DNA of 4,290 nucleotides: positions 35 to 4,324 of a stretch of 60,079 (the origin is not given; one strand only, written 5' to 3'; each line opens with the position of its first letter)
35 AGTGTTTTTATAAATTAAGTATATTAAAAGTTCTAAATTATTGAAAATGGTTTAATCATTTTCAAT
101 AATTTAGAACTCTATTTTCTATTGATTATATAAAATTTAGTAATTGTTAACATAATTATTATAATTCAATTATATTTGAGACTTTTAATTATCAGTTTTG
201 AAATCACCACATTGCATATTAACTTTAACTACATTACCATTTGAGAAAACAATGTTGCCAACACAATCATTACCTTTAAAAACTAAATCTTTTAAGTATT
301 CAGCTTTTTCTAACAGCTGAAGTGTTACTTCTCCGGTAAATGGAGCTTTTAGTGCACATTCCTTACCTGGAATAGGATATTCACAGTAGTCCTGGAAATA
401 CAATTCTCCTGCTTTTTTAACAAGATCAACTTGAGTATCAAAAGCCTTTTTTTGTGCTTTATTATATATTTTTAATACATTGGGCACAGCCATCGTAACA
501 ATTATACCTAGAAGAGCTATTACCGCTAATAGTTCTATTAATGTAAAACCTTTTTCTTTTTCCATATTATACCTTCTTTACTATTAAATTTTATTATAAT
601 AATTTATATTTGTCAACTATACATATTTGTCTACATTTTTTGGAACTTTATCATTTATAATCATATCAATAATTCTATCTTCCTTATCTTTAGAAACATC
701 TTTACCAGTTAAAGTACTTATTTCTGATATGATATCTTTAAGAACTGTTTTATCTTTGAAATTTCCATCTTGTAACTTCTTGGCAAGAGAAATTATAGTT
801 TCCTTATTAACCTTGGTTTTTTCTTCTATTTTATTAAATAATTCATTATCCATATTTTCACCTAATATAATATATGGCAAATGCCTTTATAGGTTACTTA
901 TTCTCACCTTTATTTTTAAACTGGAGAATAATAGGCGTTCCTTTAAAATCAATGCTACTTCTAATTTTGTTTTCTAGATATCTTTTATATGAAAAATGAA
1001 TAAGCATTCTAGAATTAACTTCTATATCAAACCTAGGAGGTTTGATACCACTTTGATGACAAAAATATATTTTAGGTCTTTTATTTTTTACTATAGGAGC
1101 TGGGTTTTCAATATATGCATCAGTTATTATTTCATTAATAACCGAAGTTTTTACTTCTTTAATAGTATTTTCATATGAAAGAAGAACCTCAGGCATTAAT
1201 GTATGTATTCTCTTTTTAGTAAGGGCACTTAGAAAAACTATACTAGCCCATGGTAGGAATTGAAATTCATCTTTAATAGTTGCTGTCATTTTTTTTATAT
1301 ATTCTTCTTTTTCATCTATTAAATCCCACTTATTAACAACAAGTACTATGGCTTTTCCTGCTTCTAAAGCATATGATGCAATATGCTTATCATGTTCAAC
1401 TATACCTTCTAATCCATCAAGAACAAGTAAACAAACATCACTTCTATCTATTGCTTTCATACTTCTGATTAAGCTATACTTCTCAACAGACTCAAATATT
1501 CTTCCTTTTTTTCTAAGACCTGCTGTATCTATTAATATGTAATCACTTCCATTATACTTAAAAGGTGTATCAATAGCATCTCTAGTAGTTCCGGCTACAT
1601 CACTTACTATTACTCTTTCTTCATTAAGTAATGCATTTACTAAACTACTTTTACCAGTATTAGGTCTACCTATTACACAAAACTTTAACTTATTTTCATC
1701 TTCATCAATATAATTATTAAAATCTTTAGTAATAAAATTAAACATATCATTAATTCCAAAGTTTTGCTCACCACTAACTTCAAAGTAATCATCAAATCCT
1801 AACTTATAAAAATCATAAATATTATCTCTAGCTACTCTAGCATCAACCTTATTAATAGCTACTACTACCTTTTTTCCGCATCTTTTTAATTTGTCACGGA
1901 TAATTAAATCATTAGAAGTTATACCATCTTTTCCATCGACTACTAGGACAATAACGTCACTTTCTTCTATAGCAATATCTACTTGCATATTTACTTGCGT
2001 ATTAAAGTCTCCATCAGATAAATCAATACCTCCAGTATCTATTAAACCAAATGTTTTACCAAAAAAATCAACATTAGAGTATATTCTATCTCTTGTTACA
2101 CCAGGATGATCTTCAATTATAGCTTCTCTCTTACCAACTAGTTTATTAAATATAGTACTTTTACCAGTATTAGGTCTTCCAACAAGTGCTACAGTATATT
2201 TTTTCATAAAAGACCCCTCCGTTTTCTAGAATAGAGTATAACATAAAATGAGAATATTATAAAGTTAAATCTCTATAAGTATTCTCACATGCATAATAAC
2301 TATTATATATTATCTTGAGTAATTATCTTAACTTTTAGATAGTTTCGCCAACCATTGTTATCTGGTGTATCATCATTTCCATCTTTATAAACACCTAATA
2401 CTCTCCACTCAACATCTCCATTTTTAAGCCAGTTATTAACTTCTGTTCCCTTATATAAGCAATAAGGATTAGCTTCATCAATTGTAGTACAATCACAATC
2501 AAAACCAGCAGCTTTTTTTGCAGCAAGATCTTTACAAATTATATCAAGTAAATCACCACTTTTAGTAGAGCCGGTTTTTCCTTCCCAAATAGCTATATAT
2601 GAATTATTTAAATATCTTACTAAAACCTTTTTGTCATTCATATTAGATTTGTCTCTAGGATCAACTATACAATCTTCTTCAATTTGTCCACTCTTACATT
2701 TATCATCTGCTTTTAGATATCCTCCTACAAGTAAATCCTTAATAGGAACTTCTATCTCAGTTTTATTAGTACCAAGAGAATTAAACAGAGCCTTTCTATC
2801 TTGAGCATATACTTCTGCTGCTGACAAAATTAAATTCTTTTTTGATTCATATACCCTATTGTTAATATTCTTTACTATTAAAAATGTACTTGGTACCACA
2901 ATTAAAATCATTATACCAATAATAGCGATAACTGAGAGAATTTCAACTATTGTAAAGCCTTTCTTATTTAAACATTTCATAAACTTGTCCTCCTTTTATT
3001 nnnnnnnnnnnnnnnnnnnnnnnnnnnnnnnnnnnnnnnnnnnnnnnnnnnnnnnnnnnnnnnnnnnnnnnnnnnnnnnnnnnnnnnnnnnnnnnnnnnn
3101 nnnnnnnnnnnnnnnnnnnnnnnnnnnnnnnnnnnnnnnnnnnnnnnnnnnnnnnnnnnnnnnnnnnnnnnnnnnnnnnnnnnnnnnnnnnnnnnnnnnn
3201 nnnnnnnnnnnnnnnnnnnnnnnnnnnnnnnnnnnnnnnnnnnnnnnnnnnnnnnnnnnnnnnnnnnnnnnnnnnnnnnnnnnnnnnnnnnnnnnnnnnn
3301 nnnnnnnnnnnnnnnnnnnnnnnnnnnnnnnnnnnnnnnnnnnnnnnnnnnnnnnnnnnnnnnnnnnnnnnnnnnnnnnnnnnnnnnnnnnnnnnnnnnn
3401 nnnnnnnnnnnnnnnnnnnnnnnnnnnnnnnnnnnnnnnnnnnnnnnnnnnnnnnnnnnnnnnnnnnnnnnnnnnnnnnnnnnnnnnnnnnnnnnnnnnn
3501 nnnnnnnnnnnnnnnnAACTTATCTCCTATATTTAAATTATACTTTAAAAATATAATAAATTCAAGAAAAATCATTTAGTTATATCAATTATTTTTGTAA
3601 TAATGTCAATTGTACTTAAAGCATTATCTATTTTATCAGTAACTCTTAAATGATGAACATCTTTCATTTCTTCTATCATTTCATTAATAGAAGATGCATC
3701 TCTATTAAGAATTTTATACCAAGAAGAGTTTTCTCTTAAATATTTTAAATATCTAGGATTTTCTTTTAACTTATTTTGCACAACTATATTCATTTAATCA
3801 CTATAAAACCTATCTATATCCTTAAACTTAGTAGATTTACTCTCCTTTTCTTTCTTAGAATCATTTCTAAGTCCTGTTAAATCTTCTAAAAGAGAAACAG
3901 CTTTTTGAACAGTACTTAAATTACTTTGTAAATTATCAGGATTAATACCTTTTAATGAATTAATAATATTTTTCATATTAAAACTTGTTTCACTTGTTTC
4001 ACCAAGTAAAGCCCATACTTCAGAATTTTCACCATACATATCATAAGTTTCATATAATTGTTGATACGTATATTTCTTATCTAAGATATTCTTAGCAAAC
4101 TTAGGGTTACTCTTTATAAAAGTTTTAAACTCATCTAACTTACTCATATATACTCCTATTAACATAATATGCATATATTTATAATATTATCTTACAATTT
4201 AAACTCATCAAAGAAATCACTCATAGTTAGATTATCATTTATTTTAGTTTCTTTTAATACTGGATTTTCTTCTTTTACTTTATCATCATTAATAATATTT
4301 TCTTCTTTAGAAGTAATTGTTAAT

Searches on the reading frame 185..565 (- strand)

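Call 68: search_protein_families(library=pfam, proteins=[window:185-565:-], max_evalue=0.001)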
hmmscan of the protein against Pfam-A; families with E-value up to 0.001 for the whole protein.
window:185-565:- (126 aa): 1 family
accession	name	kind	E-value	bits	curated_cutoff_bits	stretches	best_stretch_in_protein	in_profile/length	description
PF07963.17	N_methyl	-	8.8e-08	31.9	21.2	1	3-26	3-26/27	Prokaryotic N-terminal methylation motif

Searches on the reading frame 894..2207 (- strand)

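Call 68: search_protein_families(library=pfam, proteins=[window:894-2207:-], max_evalue=0.001)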
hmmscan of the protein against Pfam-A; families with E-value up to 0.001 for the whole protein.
window:894-2207:- (437 aa): 14 families
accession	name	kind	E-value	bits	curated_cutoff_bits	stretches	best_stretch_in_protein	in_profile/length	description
PF01926.29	MMR_HSR1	-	8.3e-56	187.4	21.9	2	176-293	2-113/113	50S ribosome-binding GTPase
PF02421.24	FeoB_N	-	1.9e-28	99.4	27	2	5-132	2-126/156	Ferrous iron transport protein B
PF14714.11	KH_dom-like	-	1.8e-26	92.6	27.3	1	352-431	2-81/81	KH-domain-like of EngA bacterial GTPase enzymes, C-terminal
PF00009.33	GTP_EFTU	-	9e-19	68.2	26.5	2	206-342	54-183/188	Elongation factor Tu GTP binding domain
PF00350.29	Dynamin_N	-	3.3e-12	47.2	27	0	177-210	2-34/168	Dynamin family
PF03193.22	RsgA_GTPase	-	6.1e-09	36.4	30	0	110-233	52-170/174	RsgA GTPase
PF04548.22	AIG1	-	3.7e-08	33.4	27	0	5-110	2-110/212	AIG1 family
PF08477.19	Roc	-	4.8e-05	24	27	0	175-198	1-24/119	Ras of Complex, Roc, domain of DAPkinase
PF13479.12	AAA_24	-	0.00014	22.2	27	0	173-216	2-42/195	AAA domain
PF00071.28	Ras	-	0.00014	22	21.6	0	175-337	1-152/162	Ras family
PF02492.25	cobW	-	0.00018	21.6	20.7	0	219-313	82-174/180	CobW/HypB/UreG, nucleotide-binding domain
PF13401.12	AAA_22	-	0.00052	20.8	27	0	176-220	8-33/130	AAA domain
PF00004.35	AAA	-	0.00076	20.4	21.2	0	177-201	2-26/131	ATPase family associated with various cellular activities (AAA)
PF09439.16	SRPRB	-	0.001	19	25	0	3-61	3-56/178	Signal recognition particle receptor beta subunit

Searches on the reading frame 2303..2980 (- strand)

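Call 68: search_protein_families(library=pfam, proteins=[window:2303-2980:-], max_evalue=0.001)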
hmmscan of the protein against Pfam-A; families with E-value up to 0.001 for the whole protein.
window:2303-2980:- (225 aa): 1 family
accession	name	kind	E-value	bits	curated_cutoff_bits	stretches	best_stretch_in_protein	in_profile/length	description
PF07963.17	N_methyl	-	2.8e-05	24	21.2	1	5-28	3-26/27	Prokaryotic N-terminal methylation motif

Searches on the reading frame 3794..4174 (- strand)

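Call 68: search_protein_families(library=pfam, proteins=[window:3794-4174:-], max_evalue=0.001)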
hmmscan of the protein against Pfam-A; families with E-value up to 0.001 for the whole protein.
window:3794-4174:- (126 aa): 1 family
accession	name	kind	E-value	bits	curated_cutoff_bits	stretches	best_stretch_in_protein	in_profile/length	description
PF14071.11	YlbD_coat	-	4.7e-13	49.9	27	1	15-112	2-114/126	Putative coat protein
